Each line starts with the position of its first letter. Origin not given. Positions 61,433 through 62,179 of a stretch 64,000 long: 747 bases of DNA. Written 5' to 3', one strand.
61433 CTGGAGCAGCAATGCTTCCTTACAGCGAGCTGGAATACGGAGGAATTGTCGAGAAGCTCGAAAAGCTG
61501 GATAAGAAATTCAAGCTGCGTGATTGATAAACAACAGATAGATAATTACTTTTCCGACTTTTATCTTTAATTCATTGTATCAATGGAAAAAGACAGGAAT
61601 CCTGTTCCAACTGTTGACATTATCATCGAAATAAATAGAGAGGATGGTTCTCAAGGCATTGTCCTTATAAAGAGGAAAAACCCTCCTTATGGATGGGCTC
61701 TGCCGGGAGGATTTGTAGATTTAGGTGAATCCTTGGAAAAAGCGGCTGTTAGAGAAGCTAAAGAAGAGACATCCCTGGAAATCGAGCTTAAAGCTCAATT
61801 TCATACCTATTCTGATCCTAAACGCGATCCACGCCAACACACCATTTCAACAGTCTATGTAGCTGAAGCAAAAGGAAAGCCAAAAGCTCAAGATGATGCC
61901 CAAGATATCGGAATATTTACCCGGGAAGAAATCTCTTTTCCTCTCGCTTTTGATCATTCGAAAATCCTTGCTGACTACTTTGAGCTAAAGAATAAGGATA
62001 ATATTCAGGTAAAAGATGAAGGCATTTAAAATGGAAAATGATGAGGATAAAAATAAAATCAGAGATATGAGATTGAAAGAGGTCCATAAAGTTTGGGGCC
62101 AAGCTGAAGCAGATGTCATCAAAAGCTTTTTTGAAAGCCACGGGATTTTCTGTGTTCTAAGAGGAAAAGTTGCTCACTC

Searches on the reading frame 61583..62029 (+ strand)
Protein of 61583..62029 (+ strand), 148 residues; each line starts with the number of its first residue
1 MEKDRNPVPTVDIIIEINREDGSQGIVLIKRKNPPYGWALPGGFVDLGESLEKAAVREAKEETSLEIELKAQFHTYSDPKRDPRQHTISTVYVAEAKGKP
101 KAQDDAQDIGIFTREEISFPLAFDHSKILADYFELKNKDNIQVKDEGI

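Call 63: find_encoding_contigs(protein=window:61583-62029:+, flank=10000, max_places=1)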
Protein window:61583-62029:+ (148 aa): 1 contig read that carries it; 1 place shown.
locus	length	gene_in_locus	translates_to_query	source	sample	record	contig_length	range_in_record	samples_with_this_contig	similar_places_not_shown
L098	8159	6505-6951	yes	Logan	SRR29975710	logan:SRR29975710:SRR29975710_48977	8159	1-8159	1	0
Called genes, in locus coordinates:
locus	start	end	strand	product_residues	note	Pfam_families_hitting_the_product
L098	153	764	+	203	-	PF02666:PS_Dcarbxylase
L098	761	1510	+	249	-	PF01066:CDP-OH_P_transf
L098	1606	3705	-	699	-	PF00884:Sulfatase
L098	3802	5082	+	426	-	PF19425:Csd3_N2 (faint), PF01551:Peptidase_M23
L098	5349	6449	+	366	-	PF01950:FBPase_3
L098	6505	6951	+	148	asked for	PF00293:NUDIX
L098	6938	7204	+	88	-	-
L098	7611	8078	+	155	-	PF02381:MraZ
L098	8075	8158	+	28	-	?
